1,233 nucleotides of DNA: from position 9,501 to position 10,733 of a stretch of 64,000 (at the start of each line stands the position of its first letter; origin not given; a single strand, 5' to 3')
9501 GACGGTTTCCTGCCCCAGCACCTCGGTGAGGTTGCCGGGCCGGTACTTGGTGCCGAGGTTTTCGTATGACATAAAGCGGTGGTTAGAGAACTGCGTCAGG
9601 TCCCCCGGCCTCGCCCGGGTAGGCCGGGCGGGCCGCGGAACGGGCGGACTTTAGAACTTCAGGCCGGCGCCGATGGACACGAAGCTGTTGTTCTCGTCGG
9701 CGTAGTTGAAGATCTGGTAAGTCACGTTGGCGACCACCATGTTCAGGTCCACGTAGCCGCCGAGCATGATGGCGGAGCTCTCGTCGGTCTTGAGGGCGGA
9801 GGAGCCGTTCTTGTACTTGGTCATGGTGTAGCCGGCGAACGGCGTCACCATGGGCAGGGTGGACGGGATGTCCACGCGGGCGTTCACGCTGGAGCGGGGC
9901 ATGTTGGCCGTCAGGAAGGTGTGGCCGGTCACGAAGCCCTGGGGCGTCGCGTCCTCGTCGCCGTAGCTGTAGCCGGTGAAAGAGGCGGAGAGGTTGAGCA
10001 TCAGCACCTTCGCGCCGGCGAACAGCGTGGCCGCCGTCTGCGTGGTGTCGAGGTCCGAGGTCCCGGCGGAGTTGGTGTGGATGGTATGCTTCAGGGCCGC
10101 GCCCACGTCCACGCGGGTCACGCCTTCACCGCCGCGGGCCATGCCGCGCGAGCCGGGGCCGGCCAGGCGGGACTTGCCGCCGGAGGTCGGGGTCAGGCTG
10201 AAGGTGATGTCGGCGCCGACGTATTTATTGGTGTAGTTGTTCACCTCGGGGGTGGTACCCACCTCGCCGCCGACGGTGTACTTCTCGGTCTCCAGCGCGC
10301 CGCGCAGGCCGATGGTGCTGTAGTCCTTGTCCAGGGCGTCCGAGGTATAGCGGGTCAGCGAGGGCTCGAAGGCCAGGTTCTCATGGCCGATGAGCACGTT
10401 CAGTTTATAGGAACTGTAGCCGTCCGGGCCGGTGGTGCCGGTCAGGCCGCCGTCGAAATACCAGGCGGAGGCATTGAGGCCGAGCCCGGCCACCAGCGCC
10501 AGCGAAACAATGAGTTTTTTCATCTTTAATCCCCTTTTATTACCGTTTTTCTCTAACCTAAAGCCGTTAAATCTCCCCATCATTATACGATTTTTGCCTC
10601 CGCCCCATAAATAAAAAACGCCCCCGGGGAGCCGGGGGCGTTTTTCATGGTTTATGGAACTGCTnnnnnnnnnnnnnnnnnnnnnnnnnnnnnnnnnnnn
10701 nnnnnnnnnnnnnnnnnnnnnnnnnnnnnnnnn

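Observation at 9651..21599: Orphan ~11 kb envelope island: six tandem genes for membrane-anchored low-complexity proteins, followed by a beta-barrel OMP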

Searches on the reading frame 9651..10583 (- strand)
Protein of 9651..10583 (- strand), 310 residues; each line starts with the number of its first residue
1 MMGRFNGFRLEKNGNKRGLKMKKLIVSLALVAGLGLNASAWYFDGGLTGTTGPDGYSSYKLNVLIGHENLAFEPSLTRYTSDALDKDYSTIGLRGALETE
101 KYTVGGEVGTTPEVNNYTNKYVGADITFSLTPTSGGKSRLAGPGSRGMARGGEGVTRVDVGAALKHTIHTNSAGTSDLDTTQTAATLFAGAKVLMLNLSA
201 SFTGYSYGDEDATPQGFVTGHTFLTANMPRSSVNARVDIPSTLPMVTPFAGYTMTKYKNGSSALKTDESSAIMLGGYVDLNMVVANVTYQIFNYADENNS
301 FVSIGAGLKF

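Call 3: search_protein_families(library=pfam, proteins=[window:9651-10583:-], max_evalue=1)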
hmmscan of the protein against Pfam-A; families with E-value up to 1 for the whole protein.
window:9651-10583:- (310 aa): 0 families

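Call 4: search_protein_families(library=ncbifam, proteins=[window:9651-10583:-], max_evalue=1)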
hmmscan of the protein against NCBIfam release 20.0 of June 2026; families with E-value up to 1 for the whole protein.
window:9651-10583:- (310 aa): 1 family
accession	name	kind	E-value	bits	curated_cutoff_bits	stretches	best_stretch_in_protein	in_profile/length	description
NF005598.0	PRK07331.1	equivalog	0.014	14.9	401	1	244-284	114-154/323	cobalt transporter CbiM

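Call 37: search_protein_families(library=pfam, alignment_id=A4, max_evalue=0.05)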
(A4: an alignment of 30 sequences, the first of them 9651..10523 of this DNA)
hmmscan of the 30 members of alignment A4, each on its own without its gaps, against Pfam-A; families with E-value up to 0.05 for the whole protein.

A. member 1, window:9651-10523:- (290 aa): 0 families

B. families by the number of members that match (of 30 scanned): 0 families
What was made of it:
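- On Known outer-membrane beta-barrel families (OmpA, porins, OmpW/X, FadL and others), applied to the neighbouring OMP: None of 30 orthologs hits any Pfam family at E≤0.05 (call 37).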

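Call 39: search_solved_structures(query=A4, max_evalue=5)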
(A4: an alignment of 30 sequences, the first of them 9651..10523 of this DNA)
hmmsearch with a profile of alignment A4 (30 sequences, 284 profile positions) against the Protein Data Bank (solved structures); distinct sequences matched with E-value up to 5: 2.
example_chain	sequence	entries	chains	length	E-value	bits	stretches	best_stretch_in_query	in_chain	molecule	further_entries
2klb_A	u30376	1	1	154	1.2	11.4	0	116-146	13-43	Putative diflavin flavoprotein A 3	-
3fni_A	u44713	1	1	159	1.3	11.3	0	116-146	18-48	Putative diflavin flavoprotein A 3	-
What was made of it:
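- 9651..10523 (-): Neighbouring 290-aa protein with a signal peptide, presumed to be an outer-membrane beta-barrel. It is listed for completeness and is most likely NOT a component of the module. No family match (calls 3, 37, 39).
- On Known outer-membrane beta-barrel families (OmpA, porins, OmpW/X, FadL and others), applied to the neighbouring OMP: The PDB profile search gives nothing below E 1 (call 39).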
